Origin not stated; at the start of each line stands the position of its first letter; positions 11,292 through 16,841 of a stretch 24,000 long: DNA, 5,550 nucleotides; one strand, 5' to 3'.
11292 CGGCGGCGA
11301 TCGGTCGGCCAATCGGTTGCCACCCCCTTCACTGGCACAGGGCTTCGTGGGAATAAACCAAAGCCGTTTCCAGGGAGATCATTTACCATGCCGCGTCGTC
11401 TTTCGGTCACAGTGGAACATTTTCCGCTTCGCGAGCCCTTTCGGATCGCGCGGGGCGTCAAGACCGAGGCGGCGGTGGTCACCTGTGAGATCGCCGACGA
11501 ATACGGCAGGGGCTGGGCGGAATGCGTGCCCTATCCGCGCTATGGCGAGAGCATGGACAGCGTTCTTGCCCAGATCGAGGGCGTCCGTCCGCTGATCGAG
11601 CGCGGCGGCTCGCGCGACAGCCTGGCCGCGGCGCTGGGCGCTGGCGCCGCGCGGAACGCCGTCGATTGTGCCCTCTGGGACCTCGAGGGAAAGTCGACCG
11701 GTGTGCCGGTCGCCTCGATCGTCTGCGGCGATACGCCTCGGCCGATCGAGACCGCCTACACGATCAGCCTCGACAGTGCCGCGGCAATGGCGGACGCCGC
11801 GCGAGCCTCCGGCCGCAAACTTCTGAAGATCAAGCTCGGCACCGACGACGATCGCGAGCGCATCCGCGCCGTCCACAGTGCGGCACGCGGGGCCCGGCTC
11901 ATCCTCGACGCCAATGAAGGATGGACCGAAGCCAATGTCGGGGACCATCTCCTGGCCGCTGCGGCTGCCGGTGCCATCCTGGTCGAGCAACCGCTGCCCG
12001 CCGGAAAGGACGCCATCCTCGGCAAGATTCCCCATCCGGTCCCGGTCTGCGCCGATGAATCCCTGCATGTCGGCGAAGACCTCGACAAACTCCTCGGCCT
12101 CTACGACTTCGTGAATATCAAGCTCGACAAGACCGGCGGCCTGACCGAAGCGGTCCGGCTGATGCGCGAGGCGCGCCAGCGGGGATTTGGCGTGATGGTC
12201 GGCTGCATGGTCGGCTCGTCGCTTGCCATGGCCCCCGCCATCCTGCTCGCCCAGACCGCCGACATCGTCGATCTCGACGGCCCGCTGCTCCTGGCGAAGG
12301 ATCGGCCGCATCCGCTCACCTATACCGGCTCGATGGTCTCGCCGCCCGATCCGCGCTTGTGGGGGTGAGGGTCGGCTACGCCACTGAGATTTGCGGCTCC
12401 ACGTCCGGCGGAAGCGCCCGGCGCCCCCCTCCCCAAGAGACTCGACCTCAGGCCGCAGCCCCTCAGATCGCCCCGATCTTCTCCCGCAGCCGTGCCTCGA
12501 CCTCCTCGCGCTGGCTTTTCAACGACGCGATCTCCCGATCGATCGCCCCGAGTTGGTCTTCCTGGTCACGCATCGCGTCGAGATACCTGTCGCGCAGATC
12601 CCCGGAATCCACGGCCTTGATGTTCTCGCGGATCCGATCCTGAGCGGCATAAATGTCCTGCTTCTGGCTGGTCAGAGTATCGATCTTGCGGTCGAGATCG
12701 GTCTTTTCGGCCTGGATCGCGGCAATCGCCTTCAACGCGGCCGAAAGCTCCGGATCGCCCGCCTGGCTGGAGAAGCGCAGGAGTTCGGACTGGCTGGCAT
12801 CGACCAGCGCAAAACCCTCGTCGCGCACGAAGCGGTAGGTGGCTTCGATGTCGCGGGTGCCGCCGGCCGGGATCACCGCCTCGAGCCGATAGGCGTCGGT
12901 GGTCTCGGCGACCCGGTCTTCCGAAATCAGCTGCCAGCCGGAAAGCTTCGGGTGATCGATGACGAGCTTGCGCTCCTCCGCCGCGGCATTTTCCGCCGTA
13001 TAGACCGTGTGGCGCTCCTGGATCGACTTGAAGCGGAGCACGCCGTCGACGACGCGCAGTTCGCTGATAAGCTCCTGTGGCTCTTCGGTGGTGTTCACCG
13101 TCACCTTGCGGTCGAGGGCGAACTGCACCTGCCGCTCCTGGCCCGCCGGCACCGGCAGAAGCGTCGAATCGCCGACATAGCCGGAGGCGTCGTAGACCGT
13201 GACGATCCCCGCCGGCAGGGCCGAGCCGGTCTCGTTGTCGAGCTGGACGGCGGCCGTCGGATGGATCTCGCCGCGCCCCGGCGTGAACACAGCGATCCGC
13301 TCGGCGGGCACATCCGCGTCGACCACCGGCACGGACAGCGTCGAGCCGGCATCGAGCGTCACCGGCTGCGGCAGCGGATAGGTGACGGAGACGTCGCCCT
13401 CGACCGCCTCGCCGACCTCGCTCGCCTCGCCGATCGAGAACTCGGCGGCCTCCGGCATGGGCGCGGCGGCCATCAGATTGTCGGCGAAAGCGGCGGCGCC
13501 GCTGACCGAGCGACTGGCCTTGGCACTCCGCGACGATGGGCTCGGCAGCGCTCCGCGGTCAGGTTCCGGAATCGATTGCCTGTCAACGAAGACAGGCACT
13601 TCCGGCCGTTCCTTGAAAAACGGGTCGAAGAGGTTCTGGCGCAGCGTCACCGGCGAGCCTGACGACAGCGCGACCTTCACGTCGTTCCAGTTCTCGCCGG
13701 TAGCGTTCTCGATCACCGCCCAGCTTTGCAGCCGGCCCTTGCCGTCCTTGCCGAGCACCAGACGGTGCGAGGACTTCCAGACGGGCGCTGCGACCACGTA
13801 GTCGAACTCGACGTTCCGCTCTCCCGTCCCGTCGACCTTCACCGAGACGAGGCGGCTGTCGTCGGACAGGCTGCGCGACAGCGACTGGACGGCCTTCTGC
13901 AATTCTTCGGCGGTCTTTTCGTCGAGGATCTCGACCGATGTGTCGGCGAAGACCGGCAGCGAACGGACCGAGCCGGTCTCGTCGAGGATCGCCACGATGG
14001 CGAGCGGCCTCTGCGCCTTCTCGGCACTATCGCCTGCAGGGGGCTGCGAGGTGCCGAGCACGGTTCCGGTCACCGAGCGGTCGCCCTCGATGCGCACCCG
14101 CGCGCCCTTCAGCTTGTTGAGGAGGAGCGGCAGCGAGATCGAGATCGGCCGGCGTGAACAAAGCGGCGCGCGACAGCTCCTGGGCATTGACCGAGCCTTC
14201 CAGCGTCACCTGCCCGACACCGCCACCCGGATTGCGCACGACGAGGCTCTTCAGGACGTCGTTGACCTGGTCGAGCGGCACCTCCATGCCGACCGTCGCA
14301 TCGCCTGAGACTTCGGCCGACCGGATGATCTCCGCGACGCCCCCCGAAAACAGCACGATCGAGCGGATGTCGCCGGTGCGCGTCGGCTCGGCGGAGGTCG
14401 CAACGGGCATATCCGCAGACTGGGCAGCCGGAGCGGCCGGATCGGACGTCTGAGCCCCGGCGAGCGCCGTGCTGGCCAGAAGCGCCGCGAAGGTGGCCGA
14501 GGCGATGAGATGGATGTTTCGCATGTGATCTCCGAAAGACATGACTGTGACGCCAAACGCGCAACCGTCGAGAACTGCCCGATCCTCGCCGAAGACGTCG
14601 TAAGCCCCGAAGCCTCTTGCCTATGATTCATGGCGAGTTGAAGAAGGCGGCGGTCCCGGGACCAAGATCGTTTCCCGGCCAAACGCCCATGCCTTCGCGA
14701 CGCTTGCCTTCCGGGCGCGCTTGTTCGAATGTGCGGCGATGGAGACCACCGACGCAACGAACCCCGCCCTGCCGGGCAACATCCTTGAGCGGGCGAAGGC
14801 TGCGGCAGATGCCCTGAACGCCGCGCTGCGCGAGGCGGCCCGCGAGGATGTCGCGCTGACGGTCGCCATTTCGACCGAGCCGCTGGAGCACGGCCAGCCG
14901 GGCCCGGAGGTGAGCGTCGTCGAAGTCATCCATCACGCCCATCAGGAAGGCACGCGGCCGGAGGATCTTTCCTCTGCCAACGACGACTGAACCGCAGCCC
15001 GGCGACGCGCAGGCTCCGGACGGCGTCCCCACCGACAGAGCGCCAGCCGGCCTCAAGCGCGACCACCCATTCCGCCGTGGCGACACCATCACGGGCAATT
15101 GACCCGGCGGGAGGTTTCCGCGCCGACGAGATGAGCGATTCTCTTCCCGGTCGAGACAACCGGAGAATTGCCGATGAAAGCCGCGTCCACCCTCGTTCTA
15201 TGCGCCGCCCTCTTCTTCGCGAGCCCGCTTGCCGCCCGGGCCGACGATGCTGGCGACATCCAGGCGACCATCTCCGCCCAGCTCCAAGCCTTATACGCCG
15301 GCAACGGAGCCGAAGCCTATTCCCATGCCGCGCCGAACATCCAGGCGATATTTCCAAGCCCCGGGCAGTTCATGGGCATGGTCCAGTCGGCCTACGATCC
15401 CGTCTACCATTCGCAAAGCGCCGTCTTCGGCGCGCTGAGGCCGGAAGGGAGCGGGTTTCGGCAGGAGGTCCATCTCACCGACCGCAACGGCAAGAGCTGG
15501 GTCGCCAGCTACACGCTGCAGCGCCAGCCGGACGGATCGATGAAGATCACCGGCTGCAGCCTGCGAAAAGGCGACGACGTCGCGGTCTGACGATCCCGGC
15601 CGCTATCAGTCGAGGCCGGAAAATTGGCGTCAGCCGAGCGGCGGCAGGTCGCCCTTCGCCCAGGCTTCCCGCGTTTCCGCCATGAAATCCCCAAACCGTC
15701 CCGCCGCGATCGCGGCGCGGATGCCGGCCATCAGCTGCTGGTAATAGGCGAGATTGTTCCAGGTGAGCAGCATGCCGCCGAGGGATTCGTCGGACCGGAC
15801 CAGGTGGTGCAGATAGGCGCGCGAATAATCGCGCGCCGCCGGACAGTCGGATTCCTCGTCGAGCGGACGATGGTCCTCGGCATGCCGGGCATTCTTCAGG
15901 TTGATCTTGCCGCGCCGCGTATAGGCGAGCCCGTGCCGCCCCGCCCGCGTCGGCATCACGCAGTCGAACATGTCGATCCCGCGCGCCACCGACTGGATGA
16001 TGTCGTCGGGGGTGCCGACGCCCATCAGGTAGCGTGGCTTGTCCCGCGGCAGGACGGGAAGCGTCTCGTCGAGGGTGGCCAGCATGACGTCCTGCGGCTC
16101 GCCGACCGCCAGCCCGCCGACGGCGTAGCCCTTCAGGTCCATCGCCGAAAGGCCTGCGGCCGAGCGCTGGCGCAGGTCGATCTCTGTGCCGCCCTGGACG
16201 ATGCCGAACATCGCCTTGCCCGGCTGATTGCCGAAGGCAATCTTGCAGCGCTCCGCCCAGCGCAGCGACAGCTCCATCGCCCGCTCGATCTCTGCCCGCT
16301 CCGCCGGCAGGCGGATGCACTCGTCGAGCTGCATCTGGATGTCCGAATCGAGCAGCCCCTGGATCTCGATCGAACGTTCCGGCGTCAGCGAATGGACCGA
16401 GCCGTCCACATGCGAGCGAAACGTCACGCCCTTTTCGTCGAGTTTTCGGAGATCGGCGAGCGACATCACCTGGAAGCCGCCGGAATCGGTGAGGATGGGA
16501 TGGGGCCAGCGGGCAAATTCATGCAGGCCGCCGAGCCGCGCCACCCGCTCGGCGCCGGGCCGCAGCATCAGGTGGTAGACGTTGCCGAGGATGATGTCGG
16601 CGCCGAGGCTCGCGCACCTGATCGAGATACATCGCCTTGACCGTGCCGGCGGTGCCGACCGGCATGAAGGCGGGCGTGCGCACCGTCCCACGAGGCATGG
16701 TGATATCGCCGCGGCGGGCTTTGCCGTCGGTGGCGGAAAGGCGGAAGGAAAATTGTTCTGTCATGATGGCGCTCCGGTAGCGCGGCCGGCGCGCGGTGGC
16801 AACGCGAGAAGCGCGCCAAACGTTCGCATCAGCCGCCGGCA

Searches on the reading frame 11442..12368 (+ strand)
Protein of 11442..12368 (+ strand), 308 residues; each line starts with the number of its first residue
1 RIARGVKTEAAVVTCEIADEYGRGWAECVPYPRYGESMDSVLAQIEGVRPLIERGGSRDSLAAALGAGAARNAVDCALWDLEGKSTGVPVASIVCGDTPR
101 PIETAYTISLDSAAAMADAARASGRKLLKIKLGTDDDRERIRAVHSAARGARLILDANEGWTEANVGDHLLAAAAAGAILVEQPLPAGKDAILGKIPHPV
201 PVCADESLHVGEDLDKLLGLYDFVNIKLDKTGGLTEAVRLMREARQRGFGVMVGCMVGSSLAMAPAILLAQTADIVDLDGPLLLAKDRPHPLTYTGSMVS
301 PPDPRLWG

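Call 36: search_protein_families(library=pfam, proteins=[window:11442-12368:+], max_evalue=0.0001)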
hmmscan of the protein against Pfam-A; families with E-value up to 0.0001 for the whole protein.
window:11442-12368:+ (308 aa): 2 families
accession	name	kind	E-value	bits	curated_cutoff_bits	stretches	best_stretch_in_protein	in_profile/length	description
PF13378.12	MR_MLE_C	-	1.9e-24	87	29.4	1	114-272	4-170/219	Enolase C-terminal domain-like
PF02746.21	MR_MLE_N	-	2.1e-11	44.5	22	1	2-92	18-114/117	Mandelate racemase / muconate lactonizing enzyme, N-terminal domain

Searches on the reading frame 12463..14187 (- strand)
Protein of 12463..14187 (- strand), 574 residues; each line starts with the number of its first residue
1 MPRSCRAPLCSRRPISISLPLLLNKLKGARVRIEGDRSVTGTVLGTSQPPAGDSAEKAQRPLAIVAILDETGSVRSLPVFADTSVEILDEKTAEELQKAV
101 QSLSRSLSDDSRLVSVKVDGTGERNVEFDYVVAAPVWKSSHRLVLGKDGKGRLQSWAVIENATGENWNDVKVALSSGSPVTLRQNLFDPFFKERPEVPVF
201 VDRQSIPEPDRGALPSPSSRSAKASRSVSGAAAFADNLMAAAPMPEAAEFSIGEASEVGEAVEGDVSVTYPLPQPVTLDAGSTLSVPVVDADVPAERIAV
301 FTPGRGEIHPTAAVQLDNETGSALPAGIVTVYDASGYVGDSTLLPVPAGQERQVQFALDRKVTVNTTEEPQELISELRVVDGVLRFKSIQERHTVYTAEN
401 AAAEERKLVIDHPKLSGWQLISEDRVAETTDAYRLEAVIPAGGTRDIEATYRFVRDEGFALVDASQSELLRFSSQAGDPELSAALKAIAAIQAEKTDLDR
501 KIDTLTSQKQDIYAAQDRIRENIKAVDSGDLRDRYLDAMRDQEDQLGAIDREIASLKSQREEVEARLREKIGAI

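Call 36: search_protein_families(library=pfam, proteins=[window:12463-14187:-], max_evalue=0.0001)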
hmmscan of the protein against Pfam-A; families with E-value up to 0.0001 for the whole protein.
window:12463-14187:- (574 aa): 1 family
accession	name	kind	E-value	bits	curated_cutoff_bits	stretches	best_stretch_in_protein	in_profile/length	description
PF13598.12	DUF4139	-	1.2e-08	35.3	31.8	1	126-349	1-101/205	Domain of unknown function (DUF4139)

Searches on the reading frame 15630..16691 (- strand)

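Call 36: search_protein_families(library=pfam, proteins=[window:15630-16691:-], max_evalue=0.0001)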
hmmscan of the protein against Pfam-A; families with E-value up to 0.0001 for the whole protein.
window:15630-16691:- (353 aa): 1 family
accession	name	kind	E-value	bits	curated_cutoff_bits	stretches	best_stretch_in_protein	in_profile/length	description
PF01702.25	TGT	-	1.1e-136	456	26.3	1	28-345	39-356/357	Queuine tRNA-ribosyltransferase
